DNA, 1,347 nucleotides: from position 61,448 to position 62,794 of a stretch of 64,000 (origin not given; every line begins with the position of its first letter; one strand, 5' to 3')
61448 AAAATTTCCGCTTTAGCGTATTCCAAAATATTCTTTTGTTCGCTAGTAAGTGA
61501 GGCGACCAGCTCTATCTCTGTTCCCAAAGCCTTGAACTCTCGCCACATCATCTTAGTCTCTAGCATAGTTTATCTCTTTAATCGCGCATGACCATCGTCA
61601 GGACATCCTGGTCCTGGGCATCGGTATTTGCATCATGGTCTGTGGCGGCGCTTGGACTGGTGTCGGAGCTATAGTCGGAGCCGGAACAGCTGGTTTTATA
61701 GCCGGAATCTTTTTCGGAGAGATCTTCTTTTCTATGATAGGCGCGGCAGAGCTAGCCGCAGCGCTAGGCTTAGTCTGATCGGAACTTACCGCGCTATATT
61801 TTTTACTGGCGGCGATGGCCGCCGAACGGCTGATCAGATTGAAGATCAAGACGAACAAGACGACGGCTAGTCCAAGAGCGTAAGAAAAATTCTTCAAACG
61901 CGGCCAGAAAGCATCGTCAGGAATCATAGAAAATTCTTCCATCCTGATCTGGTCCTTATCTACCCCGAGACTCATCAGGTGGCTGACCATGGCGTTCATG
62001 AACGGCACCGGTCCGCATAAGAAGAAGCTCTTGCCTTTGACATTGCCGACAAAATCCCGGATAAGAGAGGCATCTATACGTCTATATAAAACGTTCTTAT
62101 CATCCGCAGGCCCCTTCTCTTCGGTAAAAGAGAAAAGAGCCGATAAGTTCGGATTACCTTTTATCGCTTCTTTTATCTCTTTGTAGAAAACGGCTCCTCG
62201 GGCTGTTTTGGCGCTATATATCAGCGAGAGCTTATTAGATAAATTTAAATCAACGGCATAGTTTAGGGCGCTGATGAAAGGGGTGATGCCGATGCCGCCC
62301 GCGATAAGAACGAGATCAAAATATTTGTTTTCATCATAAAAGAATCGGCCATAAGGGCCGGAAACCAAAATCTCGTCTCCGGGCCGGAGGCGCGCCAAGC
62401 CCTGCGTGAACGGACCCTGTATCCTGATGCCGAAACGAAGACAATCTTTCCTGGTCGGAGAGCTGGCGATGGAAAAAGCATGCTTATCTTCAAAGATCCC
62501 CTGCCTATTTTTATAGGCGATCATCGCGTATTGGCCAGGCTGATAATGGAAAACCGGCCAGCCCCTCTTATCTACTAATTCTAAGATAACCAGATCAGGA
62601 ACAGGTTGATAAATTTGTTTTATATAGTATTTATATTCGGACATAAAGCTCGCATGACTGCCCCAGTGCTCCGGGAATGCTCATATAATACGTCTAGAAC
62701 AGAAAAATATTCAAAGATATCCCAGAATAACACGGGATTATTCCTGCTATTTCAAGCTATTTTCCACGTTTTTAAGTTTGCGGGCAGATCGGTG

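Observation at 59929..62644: Split, order-permuted NOX/ferric-reductase-like transmembrane electron conduit with an embedded ApbE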

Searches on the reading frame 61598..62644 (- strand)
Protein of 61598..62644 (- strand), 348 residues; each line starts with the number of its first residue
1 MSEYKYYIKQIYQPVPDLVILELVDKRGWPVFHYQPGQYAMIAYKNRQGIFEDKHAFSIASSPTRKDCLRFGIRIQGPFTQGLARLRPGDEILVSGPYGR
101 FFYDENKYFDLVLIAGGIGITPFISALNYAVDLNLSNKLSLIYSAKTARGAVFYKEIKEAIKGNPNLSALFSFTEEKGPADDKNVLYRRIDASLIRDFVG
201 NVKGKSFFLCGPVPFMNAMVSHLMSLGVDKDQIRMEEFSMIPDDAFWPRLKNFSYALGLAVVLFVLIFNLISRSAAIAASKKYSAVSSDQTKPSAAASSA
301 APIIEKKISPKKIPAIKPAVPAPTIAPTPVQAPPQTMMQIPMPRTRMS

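Call 3: search_protein_families(library=pfam, proteins=[window:61598-62644:-], max_evalue=1)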
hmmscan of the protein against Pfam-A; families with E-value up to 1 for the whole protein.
window:61598-62644:- (348 aa): 6 families
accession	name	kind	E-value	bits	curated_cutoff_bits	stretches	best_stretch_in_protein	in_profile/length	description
PF00175.26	NAD_binding_1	-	1e-10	42.7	22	1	113-219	1-107/109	Oxidoreductase NAD-binding domain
PF08022.18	FAD_binding_8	-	1e-05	26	22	1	26-86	22-81/109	FAD-binding domain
PF00970.30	FAD_binding_6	-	1.5e-05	25.7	21.1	1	26-103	22-99/99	Oxidoreductase FAD-binding domain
PF08030.17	NAD_binding_6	-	0.011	16.3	22.2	1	110-129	3-22/156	Ferric reductase NAD binding domain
PF04277.18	OAD_gamma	-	0.053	14.6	27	1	257-320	9-72/76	Oxaloacetate decarboxylase, gamma chain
PF22290.1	DmmA-like_N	-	0.26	12.2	33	0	113-233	23-124/124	Dimethylamine monooxygenase subunit DmmA-like, N-terminal domain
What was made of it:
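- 61598..62644 (-): Gene for a membrane-anchored FNR-type NAD(P)H dehydrogenase, 348 aa. The FAD/NAD-binding module is roughly aa 1-243. Pfam NAD_binding_1 42.7 bits, FAD_binding_8 26.0, FAD_binding_6 25.7 (call 3).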

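Call 4: search_protein_families(library=ncbifam, proteins=[window:61598-62644:-], max_evalue=1)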
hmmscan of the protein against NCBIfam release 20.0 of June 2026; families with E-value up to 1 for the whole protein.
window:61598-62644:- (348 aa): 25 families
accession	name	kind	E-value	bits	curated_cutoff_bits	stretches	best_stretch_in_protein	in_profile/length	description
NF009805.0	PRK13289.1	equivalog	8.7e-31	107.2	432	1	21-238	172-392/399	NO-inducible flavohemoprotein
NF006220.0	PRK08345.1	subfamily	4.3e-27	95.1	395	1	18-235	27-248/294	cytochrome-c3 hydrogenase subunit gamma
NF007964.0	PRK10684.1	equivalog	7.5e-25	87.6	383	1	5-240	11-239/333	NADH oxidoreductase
TIGR02160.1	PA_CoA_Oxy5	hypoth_equivalog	3.1e-19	69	420.8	1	32-240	31-243/352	1,2-phenylacetyl-CoA epoxidase subunit PaaE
NF040810.1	BenC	equivalog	3.4e-19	69.2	430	1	9-239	110-331/333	benzoate 1,2-dioxygenase electron transfer component BenC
NF040835.1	sulfhyd_HydG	equivalog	1.7e-18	66.9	650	1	32-232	48-242/292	NADPH-dependent hydrogenase/sulfhydrogenase 1 subunit gamma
NF040830.1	sulfhyd_ShyC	equivalog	4.2e-18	65.5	600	1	17-168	22-168/288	NAD(P)-dependent hydrogenase/sulfhydrogenase 2 subunit gamma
TIGR01941.1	nqrF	equivalog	4.8e-18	65.3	295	1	54-238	206-403/405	NADH:ubiquinone reductase (Na(+)-transporting) subunit F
NF058606.1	GlBtMonoRdsGbcB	equivalog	1.6e-16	60.2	500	1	31-244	40-253/362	glycine betaine monooxygenase reductase subunit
NF045803.1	MethMoxFADbindMmoC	equivalog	1.9e-15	56.5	500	1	13-238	119-340/343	aromatic/alkene monooxygenase hydroxylase FAD-binding subunit MmoC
NF000796.0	PRK00054.1-1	equivalog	6.6e-14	51.8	224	1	32-160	27-140/254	dihydroorotate dehydrogenase electron transfer subunit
NF008822.0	PRK11872.1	equivalog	1.9e-13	50.1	402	1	19-239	122-336/341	anthranilate 1,2-dioxygenase electron transfer component AntC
NF005963.0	PRK08051.1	equivalog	8.8e-13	48.1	230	1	32-231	29-223/233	NAD(P)H-flavin reductase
TIGR02911.1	sulfite_red_B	equivalog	1.5e-10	40.6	288.6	1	67-236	57-222/261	anaerobic sulfite reductase subunit AsrB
NF052252.1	flav_redu_LuxG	exception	3.2e-10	39.6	340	1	31-225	25-215/232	flavin mononucleotide reductase LuxG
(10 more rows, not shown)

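Call 31: search_solved_structures(query=window:61598-62644:-, max_evalue=0.01)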
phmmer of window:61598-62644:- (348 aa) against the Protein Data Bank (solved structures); distinct sequences matched with E-value up to 0.01: 64 (the best 60 are shown).
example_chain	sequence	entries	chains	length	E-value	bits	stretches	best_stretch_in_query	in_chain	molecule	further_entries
3ozu_A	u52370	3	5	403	2.3e-18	69.8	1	13-239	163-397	Flavohemoprotein | Flavohemoglobin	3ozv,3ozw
1cqx_A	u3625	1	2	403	2.7e-18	69.6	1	13-239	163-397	FLAVOHEMOPROTEIN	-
9nez_C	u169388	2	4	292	5.8e-17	65.2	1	32-227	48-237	Sulfhydrogenase 1 subunit gamma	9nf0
7qu3_A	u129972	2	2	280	2e-16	63.4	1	56-238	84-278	Na(+)-translocating NADH-quinone reductase subunit F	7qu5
4eh1_A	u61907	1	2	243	5.5e-16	62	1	22-239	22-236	Flavohemoprotein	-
7qty_A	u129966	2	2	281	1e-15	61.1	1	79-238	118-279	Na(+)-translocating NADH-quinone reductase subunit F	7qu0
2r6h_A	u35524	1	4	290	1.2e-12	51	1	77-238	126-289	NADH:ubiquinone oxidoreductase, Na translocating, F subunit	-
6mv1_A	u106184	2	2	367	2.1e-12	50.2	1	75-234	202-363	Cytochrome b5 reductase 4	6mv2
6o0a_A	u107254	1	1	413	3.1e-12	49.7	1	32-238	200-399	Flavohemoglobin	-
8qq5_A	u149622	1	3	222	2.6e-11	46.7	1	32-169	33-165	Oxidoreductase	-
8qq1_C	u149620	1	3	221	3e-11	46.5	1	32-169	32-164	Oxidoreductase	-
1gvh_A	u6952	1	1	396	8.2e-11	45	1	22-238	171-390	FLAVOHEMOPROTEIN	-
4u9u_A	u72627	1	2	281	1.5e-10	44.2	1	80-238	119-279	Na(+)-translocating NADH-quinone reductase subunit F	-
8ad4_A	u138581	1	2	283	1.5e-10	44.1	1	80-238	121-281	Na(+)-translocating NADH-quinone reductase subunit F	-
4uaj_A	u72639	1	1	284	1.5e-10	44.1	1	80-238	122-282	Na(+)-translocating NADH-quinone reductase subunit F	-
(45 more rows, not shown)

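Call 33: find_homologous_proteins(query=window:61598-62644:-, max_evalue=1e-20)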
Query window:61598-62644:- (348 aa): 234 proteins with E <= 1e-20 among 8000 candidates; the best 120 are listed.
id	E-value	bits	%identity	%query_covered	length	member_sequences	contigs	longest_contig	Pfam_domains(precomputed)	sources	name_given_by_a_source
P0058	6.1e-227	770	99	100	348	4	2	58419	PF08022.19,PF00175.27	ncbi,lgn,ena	-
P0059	2.1e-123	430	55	100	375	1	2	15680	PF00175.27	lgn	-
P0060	4.5e-120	419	52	100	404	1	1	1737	PF08022.19,PF00175.27,PF08030.18,PF00970.31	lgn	-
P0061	1.2e-119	418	58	98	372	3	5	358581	PF00175.27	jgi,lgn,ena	-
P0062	9.5e-119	415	58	96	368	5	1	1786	PF00175.27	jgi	-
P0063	2.3e-118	413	63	86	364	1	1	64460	PF00175.27,PF00970.31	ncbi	ncbi:MAG: ferredoxin--NADP reductase [Patescibacteria group bacterium]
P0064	2.3e-118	413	55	100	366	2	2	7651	PF00175.27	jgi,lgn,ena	-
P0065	2.8e-118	413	55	100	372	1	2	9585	PF00175.27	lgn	-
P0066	1.0e-117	411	63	85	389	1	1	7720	PF00175.27,PF00970.31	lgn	-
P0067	9.9e-117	408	65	79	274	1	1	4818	PF08022.19,PF00175.27,PF00970.31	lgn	-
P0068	1.4e-116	408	53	100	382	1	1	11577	PF00175.27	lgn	-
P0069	6.2e-116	405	62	83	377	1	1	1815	PF00175.27,PF00970.31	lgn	-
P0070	1.7e-115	404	59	85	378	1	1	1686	PF08022.19,PF00175.27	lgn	-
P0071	1.9e-114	401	63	81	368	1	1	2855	PF00175.27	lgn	-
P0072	6.8e-113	395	53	100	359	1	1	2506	PF00175.27,PF00970.31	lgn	-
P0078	9.6e-110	385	49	99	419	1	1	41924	PF08022.19,PF00175.27,PF00970.31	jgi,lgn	jgi:ferredoxin-NADP reductase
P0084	2.5e-106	374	62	78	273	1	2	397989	PF08022.19,PF00175.27,PF08030.18,PF00970.31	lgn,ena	-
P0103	1.4e-89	319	54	76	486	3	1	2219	PF01794.26,PF00175.27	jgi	-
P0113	8.2e-83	297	50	83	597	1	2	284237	PF00175.27,PF00970.31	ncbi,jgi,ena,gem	-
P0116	1.6e-78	282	48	83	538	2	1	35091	PF00175.27,PF00970.31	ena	-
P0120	9.3e-72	260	45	80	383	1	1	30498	PF08022.19,PF00175.27,PF00970.31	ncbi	ncbi:FAD-binding oxidoreductase [candidate division KSB1 bacterium]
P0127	7.4e-49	185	35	84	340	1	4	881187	PF00175.27,PF08030.18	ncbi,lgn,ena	-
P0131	6.2e-45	172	39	68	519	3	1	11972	PF01794.26,PF00175.27,PF00970.31,PF18884.6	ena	-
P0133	5.7e-43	166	38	68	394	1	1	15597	PF00175.27,PF08030.18,PF00970.31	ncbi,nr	ncbi:MAG: FAD-dependent oxidoreductase [Candidatus Saccharibacteria bacterium]|nr:FAD-dependent oxid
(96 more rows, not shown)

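Call 37: find_encoding_contigs(protein=P0133, flank=6000, max_places=1)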
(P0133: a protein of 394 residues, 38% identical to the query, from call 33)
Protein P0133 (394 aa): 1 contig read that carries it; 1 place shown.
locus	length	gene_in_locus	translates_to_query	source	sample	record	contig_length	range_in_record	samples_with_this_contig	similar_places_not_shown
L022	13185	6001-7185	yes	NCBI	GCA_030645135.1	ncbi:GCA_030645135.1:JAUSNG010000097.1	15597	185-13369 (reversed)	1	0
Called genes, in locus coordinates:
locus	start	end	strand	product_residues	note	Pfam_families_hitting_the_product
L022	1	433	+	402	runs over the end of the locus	PF07690:MFS_1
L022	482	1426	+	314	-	PF00116:COX2 (weak)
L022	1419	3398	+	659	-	PF00115:COX1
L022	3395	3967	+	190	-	PF00510:COX3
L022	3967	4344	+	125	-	PF03626:COX4_pro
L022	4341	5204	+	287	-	PF01040:UbiA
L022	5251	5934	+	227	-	PF00188:CAP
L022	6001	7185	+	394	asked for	PF00970:FAD_binding_6, PF00175:NAD_binding_1, PF08030:NAD_binding_6 (weak)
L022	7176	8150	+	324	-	PF02424:ApbE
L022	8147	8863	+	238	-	PF01794:Ferric_reduct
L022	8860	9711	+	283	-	PF20251:Big_14 (faint)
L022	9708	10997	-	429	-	PF00709:Adenylsucc_synt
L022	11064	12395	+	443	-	PF00206:Lyase_1, PF08328:ASL_C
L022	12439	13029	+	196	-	-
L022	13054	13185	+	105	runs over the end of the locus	PF02545:Maf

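Call 38: find_encoding_contigs(protein=P0127, flank=6000, max_places=1)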
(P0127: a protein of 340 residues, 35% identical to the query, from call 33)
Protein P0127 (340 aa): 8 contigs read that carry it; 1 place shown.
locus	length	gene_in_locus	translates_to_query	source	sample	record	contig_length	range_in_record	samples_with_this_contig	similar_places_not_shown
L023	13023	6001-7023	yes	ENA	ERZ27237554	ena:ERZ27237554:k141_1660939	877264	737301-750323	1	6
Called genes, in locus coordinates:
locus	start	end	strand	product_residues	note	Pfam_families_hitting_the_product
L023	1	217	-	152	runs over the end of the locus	PF10604:Polyketide_cyc2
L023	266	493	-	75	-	-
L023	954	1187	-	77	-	-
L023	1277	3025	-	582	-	PF13231:PMT_2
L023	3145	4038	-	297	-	PF00892:EamA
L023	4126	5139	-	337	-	PF00512:HisKA, PF02518:HATPase_c, PF14501:HATPase_c_5 (weak)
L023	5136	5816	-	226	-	PF00072:Response_reg, PF00486:Trans_reg_C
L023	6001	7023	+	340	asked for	PF00175:NAD_binding_1, PF08030:NAD_binding_6 (faint)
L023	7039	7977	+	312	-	PF02424:ApbE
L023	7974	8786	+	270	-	PF01794:Ferric_reduct (weak)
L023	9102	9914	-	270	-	PF02673:BacA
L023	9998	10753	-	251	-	PF03372:Exo_endo_phos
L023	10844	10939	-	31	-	-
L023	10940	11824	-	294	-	PF00459:Inositol_P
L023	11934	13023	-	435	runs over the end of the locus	PF12704:MacB_PCD, PF02687:FtsX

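Call 39: find_encoding_contigs(protein=P0120, flank=6000, max_places=1)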
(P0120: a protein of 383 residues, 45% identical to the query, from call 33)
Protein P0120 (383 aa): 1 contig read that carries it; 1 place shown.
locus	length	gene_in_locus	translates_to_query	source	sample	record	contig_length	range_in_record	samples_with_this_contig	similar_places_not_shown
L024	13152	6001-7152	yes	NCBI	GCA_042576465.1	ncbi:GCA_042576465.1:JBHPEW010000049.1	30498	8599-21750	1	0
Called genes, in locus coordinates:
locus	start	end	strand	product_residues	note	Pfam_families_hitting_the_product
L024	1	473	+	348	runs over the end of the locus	PF04607:RelA_SpoT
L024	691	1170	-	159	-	-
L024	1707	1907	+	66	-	PF00313:CSD, PF08206:OB_RNB (faint)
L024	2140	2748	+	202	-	-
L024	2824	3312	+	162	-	PF08010:Phage_30_3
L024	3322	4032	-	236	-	PF08713:DNA_alkylation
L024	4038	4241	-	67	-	-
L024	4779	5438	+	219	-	PF00717:Peptidase_S24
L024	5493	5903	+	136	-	-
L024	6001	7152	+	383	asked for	PF00970:FAD_binding_6, PF08022:FAD_binding_8, PF00175:NAD_binding_1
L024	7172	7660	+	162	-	-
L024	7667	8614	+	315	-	PF02424:ApbE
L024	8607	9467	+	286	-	PF18884:TSP3_bac (weak), PF01794:Ferric_reduct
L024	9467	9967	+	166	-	-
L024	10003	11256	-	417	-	PF00890:FAD_binding_2, PF01134:GIDA (weak), PF01266:DAO (weak), PF01494:FAD_binding_3 (weak), PF03486:HI0933_like, PF12831:FAD_oxidored, PF13450:NAD_binding_8 (weak), PF22780:HI0933_like_1st, +4 more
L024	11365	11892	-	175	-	-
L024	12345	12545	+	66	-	PF00313:CSD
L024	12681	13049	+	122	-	PF00072:Response_reg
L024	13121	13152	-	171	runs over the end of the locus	PF24838:8xMP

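Call 41: find_encoding_contigs(protein=P0113, flank=6000, max_places=1)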
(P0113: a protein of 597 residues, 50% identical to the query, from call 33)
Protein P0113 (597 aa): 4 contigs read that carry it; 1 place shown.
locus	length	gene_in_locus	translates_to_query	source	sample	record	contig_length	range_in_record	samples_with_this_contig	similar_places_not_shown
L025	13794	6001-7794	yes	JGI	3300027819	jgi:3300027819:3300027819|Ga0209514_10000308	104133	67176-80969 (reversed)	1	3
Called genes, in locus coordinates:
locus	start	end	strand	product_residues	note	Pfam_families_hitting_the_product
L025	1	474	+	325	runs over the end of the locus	PF14257:DUF4349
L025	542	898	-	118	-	PF03144:GTP_EFTU_D2 (weak)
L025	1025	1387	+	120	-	-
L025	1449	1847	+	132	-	PF07883:Cupin_2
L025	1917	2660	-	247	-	-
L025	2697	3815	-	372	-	-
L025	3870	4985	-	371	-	PF01471:PG_binding_1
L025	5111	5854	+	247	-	PF00657:Lipase_GDSL, PF13472:Lipase_GDSL_2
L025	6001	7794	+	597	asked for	PF00970:FAD_binding_6 (weak), PF00175:NAD_binding_1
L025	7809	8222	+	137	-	-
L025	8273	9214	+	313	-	PF02424:ApbE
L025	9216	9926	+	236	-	PF01794:Ferric_reduct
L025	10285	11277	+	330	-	PF11339:DUF3141, PF00561:Abhydrolase_1, PF06850:PHB_depo_C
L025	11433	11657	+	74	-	-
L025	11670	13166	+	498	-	PF10967:DUF2769, PF01645:Glu_synthase, PF01070:FMN_dh, PF00478:IMPDH, PF03060:NMO (weak)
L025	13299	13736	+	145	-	PF10025:DUF2267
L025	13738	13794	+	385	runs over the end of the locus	PF07995:GSDH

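Call 42: find_encoding_contigs(protein=P0116, flank=6000, max_places=1)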
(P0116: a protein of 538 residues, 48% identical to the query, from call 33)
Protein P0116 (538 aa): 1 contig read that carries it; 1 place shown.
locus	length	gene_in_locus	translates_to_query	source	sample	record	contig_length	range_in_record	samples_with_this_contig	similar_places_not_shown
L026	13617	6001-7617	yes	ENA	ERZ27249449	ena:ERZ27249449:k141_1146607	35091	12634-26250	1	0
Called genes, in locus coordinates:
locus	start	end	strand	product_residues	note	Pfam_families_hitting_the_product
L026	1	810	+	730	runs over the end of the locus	PF17159:MASE3, PF00989:PAS, PF08447:PAS_3, PF08448:PAS_4 (faint), PF13188:PAS_8, PF13426:PAS_9, PF00512:HisKA, PF02518:HATPase_c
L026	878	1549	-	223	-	PF00072:Response_reg, PF00486:Trans_reg_C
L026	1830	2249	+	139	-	-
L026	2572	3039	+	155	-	PF00293:NUDIX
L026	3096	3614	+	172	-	PF27226:AF_1845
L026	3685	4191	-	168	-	PF03449:GreA_GreB_N, PF01272:GreA_GreB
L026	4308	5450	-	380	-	-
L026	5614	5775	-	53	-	-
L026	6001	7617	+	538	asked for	PF00970:FAD_binding_6, PF00175:NAD_binding_1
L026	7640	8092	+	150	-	-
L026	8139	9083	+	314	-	PF02424:ApbE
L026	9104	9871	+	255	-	-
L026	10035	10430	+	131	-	PF00903:Glyoxalase, PF22677:Ble-like_N (faint)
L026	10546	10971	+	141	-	PF06210:DUF1003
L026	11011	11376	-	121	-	-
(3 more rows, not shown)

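Call 43: find_encoding_contigs(protein=P0131, flank=6000, max_places=1)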
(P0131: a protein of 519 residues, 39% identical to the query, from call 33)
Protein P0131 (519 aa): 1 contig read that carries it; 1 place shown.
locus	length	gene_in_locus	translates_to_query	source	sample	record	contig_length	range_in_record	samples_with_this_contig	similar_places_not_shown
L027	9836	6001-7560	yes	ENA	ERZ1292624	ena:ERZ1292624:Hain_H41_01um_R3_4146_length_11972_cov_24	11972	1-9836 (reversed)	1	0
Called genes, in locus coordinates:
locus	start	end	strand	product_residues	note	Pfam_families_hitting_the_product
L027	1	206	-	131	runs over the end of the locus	-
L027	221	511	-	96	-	-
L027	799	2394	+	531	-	PF05970:PIF1, PF13245:AAA_19, PF13401:AAA_22 (weak), PF13604:AAA_30, PF21530:Pif1_2B_dom (weak)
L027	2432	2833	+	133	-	PF07883:Cupin_2, PF02311:AraC_binding (weak)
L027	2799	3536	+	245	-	PF01863:YgjP-like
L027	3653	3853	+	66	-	PF00313:CSD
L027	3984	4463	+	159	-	-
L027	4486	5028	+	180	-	-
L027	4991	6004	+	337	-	PF02424:ApbE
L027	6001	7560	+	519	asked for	PF18884:TSP3_bac (faint), PF01794:Ferric_reduct, PF00970:FAD_binding_6 (weak), PF00175:NAD_binding_1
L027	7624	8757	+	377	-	PF02812:ELFV_dehydrog_N, PF00208:ELFV_dehydrog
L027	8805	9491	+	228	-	PF01479:S4, PF00849:PseudoU_synth_2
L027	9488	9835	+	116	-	?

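Call 73: predict_structure(alignment_id=A4)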
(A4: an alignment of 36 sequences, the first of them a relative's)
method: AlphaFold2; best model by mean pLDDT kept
length: 486 residues; sequences in the alignment: 36
mean_pLDDT: 83.1   pTM: 0.63
mean pLDDT of the five models: 83.1, 82.9, 80.5, 79.8, 79.2
residues with pLDDT >= 90: 208; 70-90: 199; 50-70: 69; < 50: 10
segments of 3 or more residues with pLDDT < 50: 371-373
pLDDT, mean of each block of 10 residues (from residue 1): 94 94 97 94 94 85 90 90 96 93 94 94 95 96 95 95 97 87 96 98 96 95 98 82 55 66 66 72 68 69 75 80 79 77 80 74 52 53 68 77 81 81 80 73 79 84 87 76 66
secondary structure, 60 per line:
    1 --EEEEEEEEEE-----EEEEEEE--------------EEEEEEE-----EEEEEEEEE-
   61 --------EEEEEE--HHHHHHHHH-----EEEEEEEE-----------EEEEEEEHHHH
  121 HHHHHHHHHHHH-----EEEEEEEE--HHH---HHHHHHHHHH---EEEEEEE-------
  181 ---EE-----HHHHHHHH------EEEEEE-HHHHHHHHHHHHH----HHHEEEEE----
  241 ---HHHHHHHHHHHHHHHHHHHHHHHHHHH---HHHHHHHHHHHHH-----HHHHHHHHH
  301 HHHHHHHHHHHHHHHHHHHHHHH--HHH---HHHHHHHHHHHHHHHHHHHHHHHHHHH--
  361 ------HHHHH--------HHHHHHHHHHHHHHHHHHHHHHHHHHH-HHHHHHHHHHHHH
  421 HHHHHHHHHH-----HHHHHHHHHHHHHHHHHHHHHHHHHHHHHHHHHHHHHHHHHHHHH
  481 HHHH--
elements in order: E3-12 E18-24 E39-45 E51-59 E69-74 H77-85 E91-98 E110-116 H117-132 E138-145 H154-163 E167-173 H191-198 E205-210 H212-224 E232-236 H244-270 H274-286 H292-323 H332-358 H367-371 H380-406 H408-430 H436-484

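Call 79: fold_search(model_id=the predicted structure, library=pdb)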
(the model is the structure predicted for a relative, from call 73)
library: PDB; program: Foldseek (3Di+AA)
matches with E <= 10: 1245; with E <= 0.001: 306
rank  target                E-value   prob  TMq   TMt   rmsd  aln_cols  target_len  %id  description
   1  4eh1_A                2.8e-17  1.00  0.44  0.87   2.0       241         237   21  Crystal Structure of the Flavohem-like-FAD/NAD Binding Domain of Nitric Oxide Dioxygenase from Vibrio cholerae O1 biov (released 2012-04-25)
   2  2eix_A                6.7e-17  1.00  0.43  0.81   3.2       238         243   20  The Structure of Physarum polycephalum cytochrome b5 reductase (released 2007-04-17)
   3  8dos_B                7.5e-17  1.00  0.42  0.79   3.2       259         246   20  Crystal structure of Ferredoxin (flavodoxin):NADP(+) oxidoreductase from Klebsiella pneumoniae (released 2022-07-27)
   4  6o0a                  2.1e-16  1.00  0.43  0.54   2.8       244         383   26  Crystal structure of flavohemoglobin from Malassezia yamatoensis with bound FAD and heme determined by iron SAD phasing (released 2019-03-06)
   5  5yly_B                2.3e-16  1.00  0.44  0.76   2.9       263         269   19  Crystal structure of the cytochrome b5 reductase domain of Ulva prolifera nitrate reductase (released 2018-05-23)
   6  7rom                  2.4e-16  1.00  0.43  0.79   3.1       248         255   18  Crystal structure of Saccharomyces cerevisiae NADH-cytochrome b5 reductase 1 (Cbr1) fragment (residues 28-284) bound to  (released 2022-08-10)
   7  8dos_A                2.8e-16  1.00  0.42  0.79   3.3       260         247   20  Crystal structure of Ferredoxin (flavodoxin):NADP(+) oxidoreductase from Klebsiella pneumoniae (released 2022-07-27)
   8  1gvh                  4.6e-16  1.00  0.44  0.54   2.9       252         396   20  The X-ray structure of ferric Escherichia coli flavohemoglobin reveals an unespected geometry of the distal heme pocket (released 2002-08-06)
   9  2xnj_B                4.9e-16  1.00  0.42  0.78   3.4       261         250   20  Crystal structure of an engineered Ferredoxin(flavodoxin) NADP(H) Reductase (FPR) from Escherichia coli (released 2011-02-23)
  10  2xnj_A                6.0e-16  1.00  0.42  0.77   3.4       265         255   20  Crystal structure of an engineered Ferredoxin(flavodoxin) NADP(H) Reductase (FPR) from Escherichia coli (released 2011-02-23)
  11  4eh1_B                7.4e-16  1.00  0.43  0.86   2.2       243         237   21  Crystal Structure of the Flavohem-like-FAD/NAD Binding Domain of Nitric Oxide Dioxygenase from Vibrio cholerae O1 biov (released 2012-04-25)
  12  1qx4_A                7.9e-16  1.00  0.42  0.75   3.3       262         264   19  Structrue of S127P mutant of cytochrome b5 reductase (released 2004-09-14)
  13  5yly_A                1.4e-15  1.00  0.44  0.79   2.5       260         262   18  Crystal structure of the cytochrome b5 reductase domain of Ulva prolifera nitrate reductase (released 2018-05-23)
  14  8qq1_F                1.7e-15  1.00  0.41  0.88   2.3       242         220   23  SpNOX dehydrogenase domain, mutant F397W in complex with Flavin adenine dinucleotide (FAD) (released 2024-05-08)
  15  8qq1_C                1.7e-15  1.00  0.39  0.83   2.6       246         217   21  SpNOX dehydrogenase domain, mutant F397W in complex with Flavin adenine dinucleotide (FAD) (released 2024-05-08)
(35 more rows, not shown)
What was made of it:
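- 61598..62644 (-): Best PDB relatives are flavohemoprotein and NqrF FNR modules and the SpNOX DH domain (calls 31, 79).
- Closest known: Bacterial NADPH oxidases. Same: The FNR module is as close to the SpNOX DH domain as to any other (TM-score 0.88; call 79).
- FNR fold equal to the Hmp and SpNOX DH modules (call 79).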
